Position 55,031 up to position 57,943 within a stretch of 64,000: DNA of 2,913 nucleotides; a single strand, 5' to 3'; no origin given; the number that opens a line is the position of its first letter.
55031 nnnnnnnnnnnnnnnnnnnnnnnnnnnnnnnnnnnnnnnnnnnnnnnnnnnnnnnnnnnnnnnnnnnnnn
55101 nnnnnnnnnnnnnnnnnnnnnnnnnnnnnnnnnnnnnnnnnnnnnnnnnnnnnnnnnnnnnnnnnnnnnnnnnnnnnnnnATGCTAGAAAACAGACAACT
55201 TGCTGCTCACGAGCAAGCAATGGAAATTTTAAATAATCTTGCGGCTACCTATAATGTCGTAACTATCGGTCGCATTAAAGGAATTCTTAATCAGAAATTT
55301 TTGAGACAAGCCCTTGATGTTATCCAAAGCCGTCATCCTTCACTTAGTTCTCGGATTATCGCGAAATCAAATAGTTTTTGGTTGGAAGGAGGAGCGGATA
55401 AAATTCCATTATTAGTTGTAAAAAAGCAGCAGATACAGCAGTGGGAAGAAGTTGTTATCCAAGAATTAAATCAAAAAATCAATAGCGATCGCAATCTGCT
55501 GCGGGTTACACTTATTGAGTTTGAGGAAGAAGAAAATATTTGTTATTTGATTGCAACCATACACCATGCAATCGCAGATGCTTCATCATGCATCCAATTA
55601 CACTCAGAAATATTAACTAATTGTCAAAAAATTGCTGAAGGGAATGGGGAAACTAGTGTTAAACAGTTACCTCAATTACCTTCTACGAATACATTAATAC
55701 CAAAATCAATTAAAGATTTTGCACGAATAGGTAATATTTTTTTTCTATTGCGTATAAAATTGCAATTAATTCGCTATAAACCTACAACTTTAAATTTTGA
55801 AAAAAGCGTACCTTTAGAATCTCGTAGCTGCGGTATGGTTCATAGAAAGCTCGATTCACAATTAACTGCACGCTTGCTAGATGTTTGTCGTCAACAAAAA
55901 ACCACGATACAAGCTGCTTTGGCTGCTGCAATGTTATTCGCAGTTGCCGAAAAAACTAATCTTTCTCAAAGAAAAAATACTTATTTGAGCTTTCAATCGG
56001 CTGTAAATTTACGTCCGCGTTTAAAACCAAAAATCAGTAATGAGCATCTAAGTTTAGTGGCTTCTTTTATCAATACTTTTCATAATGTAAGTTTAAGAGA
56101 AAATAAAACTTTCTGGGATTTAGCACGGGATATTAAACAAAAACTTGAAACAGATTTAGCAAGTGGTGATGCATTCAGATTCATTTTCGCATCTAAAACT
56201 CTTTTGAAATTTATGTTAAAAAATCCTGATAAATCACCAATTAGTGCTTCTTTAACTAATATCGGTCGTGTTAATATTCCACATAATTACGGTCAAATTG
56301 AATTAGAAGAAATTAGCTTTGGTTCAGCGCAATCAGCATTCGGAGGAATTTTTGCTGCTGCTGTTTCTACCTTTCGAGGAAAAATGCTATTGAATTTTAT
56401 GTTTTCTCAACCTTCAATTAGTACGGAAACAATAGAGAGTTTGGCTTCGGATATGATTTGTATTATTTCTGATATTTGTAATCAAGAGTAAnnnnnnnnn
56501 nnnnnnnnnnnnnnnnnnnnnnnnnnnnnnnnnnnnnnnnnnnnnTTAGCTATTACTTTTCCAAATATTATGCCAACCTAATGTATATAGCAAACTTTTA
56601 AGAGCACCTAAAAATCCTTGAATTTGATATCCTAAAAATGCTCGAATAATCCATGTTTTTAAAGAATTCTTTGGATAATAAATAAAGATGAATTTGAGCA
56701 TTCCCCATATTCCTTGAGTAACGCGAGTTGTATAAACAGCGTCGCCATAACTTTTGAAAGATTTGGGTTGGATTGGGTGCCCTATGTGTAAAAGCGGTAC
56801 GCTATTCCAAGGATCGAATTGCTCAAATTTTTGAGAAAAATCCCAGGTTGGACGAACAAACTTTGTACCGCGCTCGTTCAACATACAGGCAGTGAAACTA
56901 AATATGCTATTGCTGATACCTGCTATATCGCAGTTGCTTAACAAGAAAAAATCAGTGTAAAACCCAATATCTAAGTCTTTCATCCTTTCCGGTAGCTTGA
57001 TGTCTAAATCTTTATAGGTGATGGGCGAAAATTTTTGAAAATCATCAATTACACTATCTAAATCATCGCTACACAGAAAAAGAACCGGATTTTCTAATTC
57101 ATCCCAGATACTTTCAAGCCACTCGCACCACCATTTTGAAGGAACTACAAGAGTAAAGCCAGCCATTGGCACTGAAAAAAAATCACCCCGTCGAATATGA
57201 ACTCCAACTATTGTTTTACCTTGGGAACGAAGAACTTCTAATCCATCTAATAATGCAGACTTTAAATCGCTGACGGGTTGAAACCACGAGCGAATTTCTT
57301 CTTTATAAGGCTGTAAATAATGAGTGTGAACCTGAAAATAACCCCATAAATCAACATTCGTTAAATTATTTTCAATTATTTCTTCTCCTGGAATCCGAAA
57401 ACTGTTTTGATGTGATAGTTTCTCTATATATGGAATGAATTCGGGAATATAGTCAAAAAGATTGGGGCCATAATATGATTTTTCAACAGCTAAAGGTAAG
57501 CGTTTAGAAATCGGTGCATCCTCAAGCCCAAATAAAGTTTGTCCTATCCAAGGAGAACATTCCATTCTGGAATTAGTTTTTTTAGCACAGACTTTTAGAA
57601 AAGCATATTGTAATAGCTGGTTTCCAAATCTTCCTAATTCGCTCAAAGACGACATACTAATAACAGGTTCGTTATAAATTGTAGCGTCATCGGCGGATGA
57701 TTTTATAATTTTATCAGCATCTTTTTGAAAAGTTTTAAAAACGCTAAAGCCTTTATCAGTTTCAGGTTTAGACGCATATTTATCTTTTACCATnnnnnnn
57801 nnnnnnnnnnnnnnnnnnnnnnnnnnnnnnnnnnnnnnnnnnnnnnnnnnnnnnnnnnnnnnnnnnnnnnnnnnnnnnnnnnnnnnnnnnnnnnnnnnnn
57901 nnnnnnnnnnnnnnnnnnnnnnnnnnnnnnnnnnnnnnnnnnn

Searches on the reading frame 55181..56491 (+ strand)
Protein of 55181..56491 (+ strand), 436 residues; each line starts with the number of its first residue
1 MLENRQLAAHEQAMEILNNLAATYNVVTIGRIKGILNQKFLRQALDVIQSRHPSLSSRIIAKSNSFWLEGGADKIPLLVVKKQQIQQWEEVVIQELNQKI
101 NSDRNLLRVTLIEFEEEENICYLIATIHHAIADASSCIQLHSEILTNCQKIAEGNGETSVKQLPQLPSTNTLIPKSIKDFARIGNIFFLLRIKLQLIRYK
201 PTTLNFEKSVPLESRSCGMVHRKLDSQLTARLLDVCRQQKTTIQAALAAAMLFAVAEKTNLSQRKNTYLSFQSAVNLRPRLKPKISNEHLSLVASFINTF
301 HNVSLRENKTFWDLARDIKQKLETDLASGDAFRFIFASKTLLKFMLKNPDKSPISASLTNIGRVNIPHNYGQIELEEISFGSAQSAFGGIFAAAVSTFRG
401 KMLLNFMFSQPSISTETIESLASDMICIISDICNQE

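Call 58: search_protein_families(library=pfam, proteins=[window:55181-56491:+], max_evalue=0.0001)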
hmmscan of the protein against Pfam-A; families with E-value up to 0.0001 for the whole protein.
window:55181-56491:+ (436 aa): 3 families
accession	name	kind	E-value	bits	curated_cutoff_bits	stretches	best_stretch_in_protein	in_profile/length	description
PF16911.10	PapA_C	-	4e-23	82.4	30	1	218-400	6-196/203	Phthiocerol/phthiodiolone dimycocerosyl transferase C-terminus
PF00668.25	Condensation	-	3.8e-12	46.1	30.6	1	16-155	19-165/456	Condensation domain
PF07247.17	AATase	-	1.8e-11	43.8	22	1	85-406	119-476/500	Alcohol acetyltransferase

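Call 69: search_protein_families(library=ncbifam, proteins=[window:55181-56491:+], max_evalue=0.00001)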
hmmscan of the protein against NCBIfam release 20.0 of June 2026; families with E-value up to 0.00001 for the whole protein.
window:55181-56491:+ (436 aa): 4 families
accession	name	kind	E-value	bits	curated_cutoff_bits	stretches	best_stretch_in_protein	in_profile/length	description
NF006787.0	PRK09294.1-1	subfamily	5.7e-25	88.1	396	1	31-424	29-409/420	acyltransferase PapA5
NF006790.0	PRK09294.1-4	equivalog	3.8e-13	49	716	1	23-364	20-345/418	phthiocerol/phthiodiolone dimycocerosyl transferase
NF006788.0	PRK09294.1-2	equivalog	9e-08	31.3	539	1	21-329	17-318/422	phthiocerol/phthiodiolone dimycocerosyl transferase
NF004282.0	PRK05691.1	subfamily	1.8e-07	27.5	4090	1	17-435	691-1099/4334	non-ribosomal peptide synthase/polyketide synthase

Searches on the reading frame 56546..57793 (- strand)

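Call 58: search_protein_families(library=pfam, proteins=[window:56546-57793:-], max_evalue=0.0001)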
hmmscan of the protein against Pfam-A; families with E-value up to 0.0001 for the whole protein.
window:56546-57793:- (415 aa): 1 family
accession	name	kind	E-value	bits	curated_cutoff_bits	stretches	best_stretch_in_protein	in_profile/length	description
PF01531.22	Glyco_transf_11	-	2.2e-12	47.3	23.9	1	146-320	112-281/298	Glycosyl transferase family 11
